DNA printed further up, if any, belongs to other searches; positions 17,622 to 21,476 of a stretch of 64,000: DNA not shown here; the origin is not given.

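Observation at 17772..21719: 1184-aa zinc-ribbon / class-III cyclase / STAND-ATPase / TPR protein adjacent to a superinfection-immunity (Imm) family gene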

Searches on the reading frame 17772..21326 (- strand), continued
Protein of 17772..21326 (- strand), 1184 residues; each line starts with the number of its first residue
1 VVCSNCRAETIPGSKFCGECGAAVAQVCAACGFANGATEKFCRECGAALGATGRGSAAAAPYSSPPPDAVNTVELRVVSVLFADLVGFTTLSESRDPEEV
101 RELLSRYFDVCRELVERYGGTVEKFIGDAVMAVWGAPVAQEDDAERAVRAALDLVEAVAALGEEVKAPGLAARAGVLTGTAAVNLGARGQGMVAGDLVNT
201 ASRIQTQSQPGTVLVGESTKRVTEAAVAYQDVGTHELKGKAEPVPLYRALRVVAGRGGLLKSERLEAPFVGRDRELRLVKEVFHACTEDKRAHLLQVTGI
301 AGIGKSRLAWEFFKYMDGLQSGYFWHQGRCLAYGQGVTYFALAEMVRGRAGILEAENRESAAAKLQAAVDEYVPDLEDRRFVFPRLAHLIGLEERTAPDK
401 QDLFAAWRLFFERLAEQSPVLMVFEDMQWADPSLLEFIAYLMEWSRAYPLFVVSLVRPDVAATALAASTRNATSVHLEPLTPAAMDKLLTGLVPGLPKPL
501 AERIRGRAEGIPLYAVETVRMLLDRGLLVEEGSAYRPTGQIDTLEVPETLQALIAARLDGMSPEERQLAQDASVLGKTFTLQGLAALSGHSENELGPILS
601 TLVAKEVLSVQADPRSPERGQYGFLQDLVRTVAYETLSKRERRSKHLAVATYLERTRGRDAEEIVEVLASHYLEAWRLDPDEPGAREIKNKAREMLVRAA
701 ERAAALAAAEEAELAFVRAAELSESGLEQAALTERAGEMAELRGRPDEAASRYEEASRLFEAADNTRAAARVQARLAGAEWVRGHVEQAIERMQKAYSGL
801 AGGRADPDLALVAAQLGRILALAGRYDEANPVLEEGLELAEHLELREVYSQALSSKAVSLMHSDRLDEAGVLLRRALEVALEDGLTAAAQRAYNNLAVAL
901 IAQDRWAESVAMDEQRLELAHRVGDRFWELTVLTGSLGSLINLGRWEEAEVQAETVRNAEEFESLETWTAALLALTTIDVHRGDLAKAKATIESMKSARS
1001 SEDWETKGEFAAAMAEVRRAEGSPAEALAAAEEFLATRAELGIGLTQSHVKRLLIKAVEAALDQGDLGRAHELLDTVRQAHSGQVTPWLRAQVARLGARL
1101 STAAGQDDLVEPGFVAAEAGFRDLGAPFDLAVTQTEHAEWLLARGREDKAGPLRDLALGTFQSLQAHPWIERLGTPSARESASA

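Call 20: search_protein_families(library=pfam, proteins=[L053:9587-11785:-, L004:4413-5906:-, L054:8928-10013:-, L040:10029-13565:+, L074:10977-14900:-, L014:3911-5365:+, L012:12617-13585:+, L054:4583-6166:-], max_evalue=0.00001)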
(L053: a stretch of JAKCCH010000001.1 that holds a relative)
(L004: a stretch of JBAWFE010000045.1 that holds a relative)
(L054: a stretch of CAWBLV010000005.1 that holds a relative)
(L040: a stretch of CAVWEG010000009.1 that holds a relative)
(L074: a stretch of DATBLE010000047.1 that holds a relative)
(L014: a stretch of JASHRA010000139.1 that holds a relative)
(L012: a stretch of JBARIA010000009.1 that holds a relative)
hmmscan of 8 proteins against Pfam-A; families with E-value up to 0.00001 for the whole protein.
L053:9587-11785:- (732 aa): 3 families
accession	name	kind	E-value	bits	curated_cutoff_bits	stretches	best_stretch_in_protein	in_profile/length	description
PF00664.28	ABC_membrane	-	7.3e-41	141.1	28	1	170-442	2-273/274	ABC transporter transmembrane region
PF00005.33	ABC_tran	-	3.1e-31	109.2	25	1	509-655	3-136/137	ABC transporter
PF13748.11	ABC_membrane_3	-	1.5e-06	28.3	27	1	161-345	4-173/237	ABC transporter transmembrane region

L004:4413-5906:- (497 aa): 9 families
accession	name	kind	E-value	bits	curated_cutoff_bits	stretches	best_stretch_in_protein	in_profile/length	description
PF07992.20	Pyr_redox_2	-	6.1e-52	177.3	26.1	1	35-355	1-291/291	Pyridine nucleotide-disulphide oxidoreductase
PF02852.28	Pyr_redox_dim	-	1.1e-27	96.8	25.3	1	375-483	1-109/110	Pyridine nucleotide-disulphide oxidoreductase, dimerisation domain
PF00070.33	Pyr_redox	-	6.9e-22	78.2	22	1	208-281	1-74/82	Pyridine nucleotide-disulphide oxidoreductase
PF13738.12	Pyr_redox_3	-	9.8e-10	38.6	30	1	38-339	1-305/305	Pyridine nucleotide-disulphide oxidoreductase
PF03486.20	HI0933_like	-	5.1e-07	29.8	50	0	36-70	2-36/244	HI0933-like protein Rossmann domain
PF00890.30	FAD_binding_2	-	7.9e-07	29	20.4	1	36-80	1-45/414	FAD binding domain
PF12831.13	FAD_oxidored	-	1.2e-06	28.5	27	1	36-83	1-48/416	FAD dependent oxidoreductase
PF13450.12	NAD_binding_8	-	4.6e-06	27.3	21.9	0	39-72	1-34/68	NAD(P)-binding Rossmann-like domain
PF02737.24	3HCDH_N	-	6.9e-06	26.5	22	0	210-255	3-48/180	3-hydroxyacyl-CoA dehydrogenase, NAD binding domain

L054:8928-10013:- (361 aa): 0 families

L040:10029-13565:+ (1178 aa): 4 families
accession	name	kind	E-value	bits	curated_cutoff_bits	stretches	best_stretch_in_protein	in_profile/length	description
PF07733.18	DNA_pol3_alpha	-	1.1e-77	261.7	23.9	1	361-617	2-260/260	Bacterial DNA polymerase III alpha NTPase domain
PF17657.6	DNA_pol3_finger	-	1.9e-53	180.7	22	1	620-785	1-165/166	Bacterial DNA polymerase III alpha subunit finger domain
PF02811.25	PHP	-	3.8e-20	73.3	26.4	1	9-106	4-105/164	PHP domain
PF14579.12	HHH_6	-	1e-13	51.7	25.6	1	859-952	1-89/90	Helix-hairpin-helix motif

L074:10977-14900:- (1307 aa): 0 families

L014:3911-5365:+ (484 aa): 0 families

L012:12617-13585:+ (322 aa): 3 families
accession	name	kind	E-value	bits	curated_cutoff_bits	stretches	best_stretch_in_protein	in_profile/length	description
PF00561.26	Abhydrolase_1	-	1.8e-21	77.4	25.8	1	57-307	2-242/245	alpha/beta hydrolase fold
PF12697.13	Abhydrolase_6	-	2.5e-10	41.9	26.3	1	58-306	2-207/217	Alpha/beta hydrolase family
PF12146.15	Hydrolase_4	-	7.6e-07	29.1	27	0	58-153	7-108/239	Serine aminopeptidase, S33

L054:4583-6166:- (527 aa): 0 families

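Call 49: predict_structure(alignment_id=A2)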
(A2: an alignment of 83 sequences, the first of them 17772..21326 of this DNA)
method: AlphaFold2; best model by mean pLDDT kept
length: 1184 residues; sequences in the alignment: 83
mean_pLDDT: 83.7   pTM: 0.60
mean pLDDT of the five models: 83.7, 80.4, 80.0, 77.7, 75.3
residues with pLDDT >= 90: 499; 70-90: 527; 50-70: 92; < 50: 66
segments of 3 or more residues with pLDDT < 50: 51-71, 136-139, 187-192, 254-263, 333-336, 612-620, 1176-1184
pLDDT, mean of each block of 10 residues (from residue 1): 75 73 77 76 78 35 38 68 84 79 85 79 79 61 78 89 82 88 54 66 88 89 73 84 86 42 56 75 88 90 69 59 80 55 85 73 91 92 89 64 90 92 85 86 91 86 83 86 84 83 87 86 82 76 79 85 88 80 86 83 71 45 70 87 91 72 75 90 89 91 81 90 94 96 93 97 93 94 90 93 90 95 90 96 97 95 92 97 93 96 96 91 88 95 97 90 82 96 96 91 89 96 96 88 88 96 96 94 94 98 94 98 97 97 93 95 96 60 36
secondary structure, 60 per line:
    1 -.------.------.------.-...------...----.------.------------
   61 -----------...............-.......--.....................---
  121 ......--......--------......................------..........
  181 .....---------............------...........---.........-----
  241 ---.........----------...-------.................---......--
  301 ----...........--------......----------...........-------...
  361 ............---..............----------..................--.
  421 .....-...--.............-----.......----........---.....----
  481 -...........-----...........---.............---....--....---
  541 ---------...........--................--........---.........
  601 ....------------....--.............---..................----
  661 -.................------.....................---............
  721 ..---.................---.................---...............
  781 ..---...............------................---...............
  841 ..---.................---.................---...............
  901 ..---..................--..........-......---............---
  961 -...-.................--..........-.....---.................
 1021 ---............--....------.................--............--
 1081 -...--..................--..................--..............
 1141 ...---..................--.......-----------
elements in order (helices of 4 or more, strands of 3 or more residues): E25-27 E34-36 E72-86 H88-94 H97-117 E121-126 E129-134 H143-164 E171-185 H195-206 E213-216 H217-223 E227-235 E244-252 H273-289 E293-298 H305-315 E324-329 H340-350 H358-372 H376-389 H400-417 E420-425 H432-444 E450-456 H461-468 E472-476 H482-492 H498-508 H512-524 E528-531 E534-537 H550-560 H563-578 H581-588 H592-604 H617-620 H623-635 H639-656 H662-678 H685-705 H709-722 H726-742 H746-762 H766-782 H786-800 H807-822 H826-842 H846-862 H866-882 H886-902 H906-923 H926-935 H937-942 H946-957 H966-982 H985-994 H996-1000 H1004-1020 H1024-1035 H1038-1041 H1048-1064 H1067-1078 H1087-1104 H1107-1124 H1127-1143 H1147-1164 H1167-1173

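Call 51: fold_search(model_id=the predicted structure, library=pdb)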
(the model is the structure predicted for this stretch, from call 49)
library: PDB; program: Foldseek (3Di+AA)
matches with E <= 10: 1663; with E <= 0.001: 301
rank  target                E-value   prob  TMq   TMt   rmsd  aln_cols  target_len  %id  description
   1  6mfv_A                8.9e-12  1.00  0.28  0.41  11.6       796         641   14  Crystal structure of the Signal Transduction ATPase with Numerous Domains (STAND) protein with a tetratricopeptide rep (released 2019-02-20)
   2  3r5g_B                4.0e-11  1.00  0.15  0.85   3.1       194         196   30  Crystal structure of the adenylyl cyclase CyaB from P. aeruginosa (released 2012-01-11)
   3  3r5g_A                1.1e-10  1.00  0.15  0.86   3.1       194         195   31  Crystal structure of the adenylyl cyclase CyaB from P. aeruginosa (released 2012-01-11)
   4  1wc3_B                2.8e-10  1.00  0.14  0.78   3.6       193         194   30  Soluble adenylyl cyclase CyaC from S. platensis in complex with alpha, beta-methylene-ATP and Strontium (released 2004-12-20)
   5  1wc1_C                3.5e-10  1.00  0.14  0.80   3.2       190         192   30  Soluble adenylyl cyclase CyaC from S. platensis in complex with Rp- ATPalphaS (released 2004-12-20)
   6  2w01_D                3.7e-10  1.00  0.15  0.82   2.8       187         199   30  Crystal structure of the guanylyl cyclase Cya2 (released 2008-09-30)
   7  1wc1_B                4.4e-10  1.00  0.14  0.78   3.5       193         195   30  Soluble adenylyl cyclase CyaC from S. platensis in complex with Rp- ATPalphaS (released 2004-12-20)
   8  1wc0_B                5.6e-10  1.00  0.14  0.78   3.4       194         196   29  Soluble adenylyl cyclase CyaC from S. platensis in complex with alpha, beta-methylene-ATP (released 2004-12-20)
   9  1wc1_A                5.8e-10  1.00  0.14  0.78   3.5       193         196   30  Soluble adenylyl cyclase CyaC from S. platensis in complex with Rp- ATPalphaS (released 2004-12-20)
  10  2w01_B                7.0e-10  1.00  0.15  0.83   3.6       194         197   29  Crystal structure of the guanylyl cyclase Cya2 (released 2008-09-30)
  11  2w01_C                7.9e-10  1.00  0.14  0.80   2.9       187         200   30  Crystal structure of the guanylyl cyclase Cya2 (released 2008-09-30)
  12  1wc0_A                9.5e-10  1.00  0.14  0.77   3.4       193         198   30  Soluble adenylyl cyclase CyaC from S. platensis in complex with alpha, beta-methylene-ATP (released 2004-12-20)
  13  1wc4_B                1.5e-09  1.00  0.14  0.78   3.4       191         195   30  Soluble adenylyl cyclase CyaC from S. platensis in complex with alpha, beta-methylene-ATP and Europium (released 2004-12-20)
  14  6fht_B                1.5e-09  1.00  0.15  0.24   3.6       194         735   30  Crystal structure of an artificial phytochrome regulated adenylate/guanylate cyclase in its dark adapted Pr form (released 2018-04-18)
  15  1wc5_D                1.8e-09  1.00  0.14  0.78   3.6       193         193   30  Soluble adenylyl cyclase CyaC from S. platensis in complex with alpha, beta-methylene-ATP in presence of bicarbonate (released 2004-12-20)
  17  2w01_A                2.2e-09  1.00  0.14  0.79   3.0       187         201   29  Crystal structure of the guanylyl cyclase Cya2 (released 2008-09-30)
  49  8dgc_A                7.0e-08  1.00  0.15  0.09  32.1      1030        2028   15  Avs3 bound to phage PhiV-1 terminase (released 2022-08-03)
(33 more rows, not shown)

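Call 62: search_protein_families(library=pfam, proteins=[L001:4985-5884:+], max_evalue=0.0001)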
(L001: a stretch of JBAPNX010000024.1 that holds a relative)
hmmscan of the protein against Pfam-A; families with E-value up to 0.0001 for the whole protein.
L001:4985-5884:+ (299 aa): 3 families
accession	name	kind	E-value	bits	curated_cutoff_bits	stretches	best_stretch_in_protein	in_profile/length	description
PF00561.26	Abhydrolase_1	-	1.4e-16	61.4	25.8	1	28-276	2-239/245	alpha/beta hydrolase fold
PF12146.15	Hydrolase_4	-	2.4e-08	34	27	0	51-129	29-110/239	Serine aminopeptidase, S33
PF12697.13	Abhydrolase_6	-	8.3e-08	33.6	26.3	1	31-281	3-212/217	Alpha/beta hydrolase family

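Call 75: search_protein_families(library=phrogs, proteins=[window:17772-21326:-], max_evalue=0.001)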
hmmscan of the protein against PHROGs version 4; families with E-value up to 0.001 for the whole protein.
window:17772-21326:- (1184 aa): 5 families
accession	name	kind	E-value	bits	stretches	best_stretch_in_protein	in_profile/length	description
phrog_25255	-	unknown function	1.7e-54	186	1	38-737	51-737/1125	-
phrog_35576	-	unknown function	1e-23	84.6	1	74-219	426-581/681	-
phrog_29613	-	unknown function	1e-17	65.1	1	76-241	309-476/487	-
phrog_34154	-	unknown function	8.5e-09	35.9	1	74-206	216-351/396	-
phrog_2546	-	unknown function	0.00011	23.4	0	1-26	1-26/180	-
